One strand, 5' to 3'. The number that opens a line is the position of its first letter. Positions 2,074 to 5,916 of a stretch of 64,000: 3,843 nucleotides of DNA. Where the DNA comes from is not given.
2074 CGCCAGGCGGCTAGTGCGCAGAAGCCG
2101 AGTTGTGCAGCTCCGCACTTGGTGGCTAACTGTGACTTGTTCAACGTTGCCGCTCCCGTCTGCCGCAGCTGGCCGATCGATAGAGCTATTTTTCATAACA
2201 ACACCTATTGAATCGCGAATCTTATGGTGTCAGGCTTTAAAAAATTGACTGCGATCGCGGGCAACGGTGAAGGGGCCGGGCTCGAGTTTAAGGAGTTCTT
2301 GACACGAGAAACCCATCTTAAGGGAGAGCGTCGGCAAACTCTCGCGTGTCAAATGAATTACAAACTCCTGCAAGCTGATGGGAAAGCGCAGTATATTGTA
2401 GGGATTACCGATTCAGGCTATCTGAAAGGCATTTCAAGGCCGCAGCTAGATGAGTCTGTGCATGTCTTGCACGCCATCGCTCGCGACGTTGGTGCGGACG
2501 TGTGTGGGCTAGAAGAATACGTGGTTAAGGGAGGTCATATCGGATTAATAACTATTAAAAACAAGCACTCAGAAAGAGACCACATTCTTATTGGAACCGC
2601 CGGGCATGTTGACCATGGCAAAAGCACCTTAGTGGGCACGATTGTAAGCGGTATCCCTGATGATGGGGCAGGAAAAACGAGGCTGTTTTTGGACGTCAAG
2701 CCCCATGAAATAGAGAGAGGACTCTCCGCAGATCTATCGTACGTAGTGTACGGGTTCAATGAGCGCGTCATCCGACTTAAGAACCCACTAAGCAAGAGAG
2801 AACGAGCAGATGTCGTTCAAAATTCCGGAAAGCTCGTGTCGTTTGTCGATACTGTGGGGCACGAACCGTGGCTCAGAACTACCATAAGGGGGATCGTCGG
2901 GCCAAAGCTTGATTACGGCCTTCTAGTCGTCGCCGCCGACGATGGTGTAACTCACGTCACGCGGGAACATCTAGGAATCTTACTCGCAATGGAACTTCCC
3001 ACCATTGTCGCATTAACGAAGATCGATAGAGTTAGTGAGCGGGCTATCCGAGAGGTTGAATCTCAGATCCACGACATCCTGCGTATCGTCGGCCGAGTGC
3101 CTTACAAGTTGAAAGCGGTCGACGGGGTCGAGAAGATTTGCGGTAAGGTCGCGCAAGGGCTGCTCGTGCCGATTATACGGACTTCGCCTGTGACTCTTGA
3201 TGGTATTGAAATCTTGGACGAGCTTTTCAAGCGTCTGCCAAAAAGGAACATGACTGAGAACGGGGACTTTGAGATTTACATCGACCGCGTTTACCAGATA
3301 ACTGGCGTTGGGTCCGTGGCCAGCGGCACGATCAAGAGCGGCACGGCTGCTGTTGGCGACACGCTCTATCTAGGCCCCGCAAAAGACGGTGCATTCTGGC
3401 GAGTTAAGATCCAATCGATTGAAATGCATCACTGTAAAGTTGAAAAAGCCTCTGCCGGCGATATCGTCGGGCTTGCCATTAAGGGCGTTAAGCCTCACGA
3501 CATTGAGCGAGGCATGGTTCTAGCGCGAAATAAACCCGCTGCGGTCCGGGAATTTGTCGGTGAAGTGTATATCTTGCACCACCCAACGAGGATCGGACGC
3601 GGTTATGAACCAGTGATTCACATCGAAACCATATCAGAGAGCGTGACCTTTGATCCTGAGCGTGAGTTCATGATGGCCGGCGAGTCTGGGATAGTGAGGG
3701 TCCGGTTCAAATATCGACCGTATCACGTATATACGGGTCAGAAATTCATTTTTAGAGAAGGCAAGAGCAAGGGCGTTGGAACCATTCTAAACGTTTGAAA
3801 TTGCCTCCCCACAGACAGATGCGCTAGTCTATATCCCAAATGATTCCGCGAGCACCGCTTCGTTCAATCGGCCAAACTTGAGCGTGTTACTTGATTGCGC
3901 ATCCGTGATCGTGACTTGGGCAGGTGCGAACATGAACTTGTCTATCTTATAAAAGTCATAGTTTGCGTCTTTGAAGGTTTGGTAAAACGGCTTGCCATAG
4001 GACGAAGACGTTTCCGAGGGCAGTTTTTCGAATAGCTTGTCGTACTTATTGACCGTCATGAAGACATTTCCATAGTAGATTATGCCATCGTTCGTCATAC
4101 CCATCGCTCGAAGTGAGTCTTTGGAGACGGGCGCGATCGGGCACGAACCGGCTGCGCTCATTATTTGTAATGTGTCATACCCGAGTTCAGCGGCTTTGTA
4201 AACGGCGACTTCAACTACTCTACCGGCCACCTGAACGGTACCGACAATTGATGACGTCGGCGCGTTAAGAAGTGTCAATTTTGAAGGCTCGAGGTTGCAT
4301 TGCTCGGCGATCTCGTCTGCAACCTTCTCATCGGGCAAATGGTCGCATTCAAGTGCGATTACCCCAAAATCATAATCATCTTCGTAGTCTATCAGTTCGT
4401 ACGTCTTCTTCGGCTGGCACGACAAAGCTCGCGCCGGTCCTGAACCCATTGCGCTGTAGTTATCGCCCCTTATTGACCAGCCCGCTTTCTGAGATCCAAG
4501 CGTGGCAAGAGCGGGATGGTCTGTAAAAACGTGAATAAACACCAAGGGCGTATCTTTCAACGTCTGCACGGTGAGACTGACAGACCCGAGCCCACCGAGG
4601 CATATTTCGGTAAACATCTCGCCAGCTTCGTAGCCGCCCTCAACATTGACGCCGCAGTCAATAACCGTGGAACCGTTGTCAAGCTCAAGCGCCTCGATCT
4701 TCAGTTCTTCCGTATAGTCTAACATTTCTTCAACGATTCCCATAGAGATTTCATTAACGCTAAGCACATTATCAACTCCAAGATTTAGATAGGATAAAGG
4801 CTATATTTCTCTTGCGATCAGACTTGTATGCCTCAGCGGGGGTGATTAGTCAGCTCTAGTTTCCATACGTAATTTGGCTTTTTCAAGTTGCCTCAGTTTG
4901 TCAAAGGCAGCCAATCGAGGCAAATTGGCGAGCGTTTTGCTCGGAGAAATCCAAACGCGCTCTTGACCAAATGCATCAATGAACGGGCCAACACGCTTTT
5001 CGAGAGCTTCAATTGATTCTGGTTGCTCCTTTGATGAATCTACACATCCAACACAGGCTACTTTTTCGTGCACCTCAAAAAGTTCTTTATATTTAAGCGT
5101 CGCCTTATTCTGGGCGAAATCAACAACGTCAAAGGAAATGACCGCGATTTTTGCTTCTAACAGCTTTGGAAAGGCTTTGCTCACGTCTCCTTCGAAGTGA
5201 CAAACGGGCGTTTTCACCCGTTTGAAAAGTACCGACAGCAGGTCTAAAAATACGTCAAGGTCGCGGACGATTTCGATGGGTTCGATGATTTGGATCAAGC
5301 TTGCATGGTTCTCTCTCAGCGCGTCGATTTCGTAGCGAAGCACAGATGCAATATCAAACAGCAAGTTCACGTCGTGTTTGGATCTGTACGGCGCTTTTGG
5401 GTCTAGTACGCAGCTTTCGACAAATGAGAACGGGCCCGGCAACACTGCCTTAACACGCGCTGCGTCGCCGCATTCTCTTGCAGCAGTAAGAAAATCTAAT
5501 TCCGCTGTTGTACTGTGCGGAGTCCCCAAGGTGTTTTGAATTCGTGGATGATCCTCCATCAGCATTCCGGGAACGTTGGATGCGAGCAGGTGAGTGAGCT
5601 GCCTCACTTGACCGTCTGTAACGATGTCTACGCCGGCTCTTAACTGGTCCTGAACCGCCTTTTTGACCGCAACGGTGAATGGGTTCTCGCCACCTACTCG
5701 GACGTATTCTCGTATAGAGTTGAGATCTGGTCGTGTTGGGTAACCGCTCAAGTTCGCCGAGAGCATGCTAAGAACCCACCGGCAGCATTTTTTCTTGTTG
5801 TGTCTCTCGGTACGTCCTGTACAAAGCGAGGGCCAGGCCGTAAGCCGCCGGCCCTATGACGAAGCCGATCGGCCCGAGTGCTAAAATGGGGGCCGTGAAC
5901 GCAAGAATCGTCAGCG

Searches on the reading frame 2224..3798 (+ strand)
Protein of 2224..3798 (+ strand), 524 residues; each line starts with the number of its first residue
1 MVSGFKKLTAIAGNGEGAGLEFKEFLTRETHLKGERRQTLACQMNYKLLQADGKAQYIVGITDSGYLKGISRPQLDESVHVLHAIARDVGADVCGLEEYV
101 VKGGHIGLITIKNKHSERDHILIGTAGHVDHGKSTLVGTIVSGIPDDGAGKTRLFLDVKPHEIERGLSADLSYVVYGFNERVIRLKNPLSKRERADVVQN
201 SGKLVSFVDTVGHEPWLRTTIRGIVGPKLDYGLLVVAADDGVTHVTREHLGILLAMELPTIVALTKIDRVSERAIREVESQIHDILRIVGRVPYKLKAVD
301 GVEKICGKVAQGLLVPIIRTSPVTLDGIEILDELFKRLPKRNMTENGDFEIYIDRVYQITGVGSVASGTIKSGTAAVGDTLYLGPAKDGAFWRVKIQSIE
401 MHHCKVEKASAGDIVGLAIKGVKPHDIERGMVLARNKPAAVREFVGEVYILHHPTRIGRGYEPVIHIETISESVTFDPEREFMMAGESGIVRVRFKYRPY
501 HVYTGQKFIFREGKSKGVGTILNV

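Call 40: search_protein_families(library=pfam, proteins=[window:2224-3798:+], max_evalue=0.00001)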
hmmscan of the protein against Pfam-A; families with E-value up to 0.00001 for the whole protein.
window:2224-3798:+ (524 aa): 3 families
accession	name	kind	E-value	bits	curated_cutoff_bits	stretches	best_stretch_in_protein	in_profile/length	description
PF00009.33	GTP_EFTU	-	9.4e-33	113.8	26.5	1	119-339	2-187/188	Elongation factor Tu GTP binding domain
PF03144.31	GTP_EFTU_D2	-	8.4e-15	55.4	30.3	1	363-434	1-73/73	Elongation factor Tu domain 2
PF03143.23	GTP_EFTU_D3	-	7.4e-07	29.9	27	1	440-524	4-105/106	Elongation factor Tu C-terminal domain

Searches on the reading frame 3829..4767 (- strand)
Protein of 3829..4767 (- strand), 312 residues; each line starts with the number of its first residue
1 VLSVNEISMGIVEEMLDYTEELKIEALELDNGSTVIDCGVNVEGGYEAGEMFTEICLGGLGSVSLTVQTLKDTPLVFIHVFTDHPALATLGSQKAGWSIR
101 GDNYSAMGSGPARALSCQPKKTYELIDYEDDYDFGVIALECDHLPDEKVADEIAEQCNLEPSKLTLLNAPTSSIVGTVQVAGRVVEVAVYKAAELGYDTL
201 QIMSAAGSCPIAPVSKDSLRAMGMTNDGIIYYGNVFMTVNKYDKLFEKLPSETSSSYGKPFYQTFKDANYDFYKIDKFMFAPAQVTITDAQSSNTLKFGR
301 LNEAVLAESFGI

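Call 40: search_protein_families(library=pfam, proteins=[window:3829-4767:-], max_evalue=0.00001)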
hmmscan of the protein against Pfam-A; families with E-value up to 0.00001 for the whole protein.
window:3829-4767:- (312 aa): 1 family
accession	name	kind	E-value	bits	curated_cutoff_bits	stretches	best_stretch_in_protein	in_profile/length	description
PF02289.21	MCH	-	1.3e-130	435.7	25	1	3-310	1-311/311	Cyclohydrolase (MCH)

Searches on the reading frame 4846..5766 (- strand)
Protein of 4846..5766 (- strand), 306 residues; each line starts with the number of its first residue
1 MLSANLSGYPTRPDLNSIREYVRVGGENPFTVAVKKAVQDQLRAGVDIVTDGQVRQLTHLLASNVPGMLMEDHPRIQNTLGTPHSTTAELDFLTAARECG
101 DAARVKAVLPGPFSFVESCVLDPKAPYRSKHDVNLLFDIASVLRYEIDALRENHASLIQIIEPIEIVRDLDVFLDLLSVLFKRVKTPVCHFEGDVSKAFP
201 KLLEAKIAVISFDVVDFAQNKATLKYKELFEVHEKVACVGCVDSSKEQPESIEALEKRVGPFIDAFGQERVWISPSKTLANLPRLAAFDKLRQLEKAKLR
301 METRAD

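Call 40: search_protein_families(library=pfam, proteins=[window:4846-5766:-], max_evalue=0.00001)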
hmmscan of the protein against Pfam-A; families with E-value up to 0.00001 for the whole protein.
window:4846-5766:- (306 aa): 1 family
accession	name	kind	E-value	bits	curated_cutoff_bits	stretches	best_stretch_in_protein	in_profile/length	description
PF01717.24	Meth_synt_2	-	1.5e-13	51.2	21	1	27-295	33-319/324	Cobalamin-independent synthase, Catalytic domain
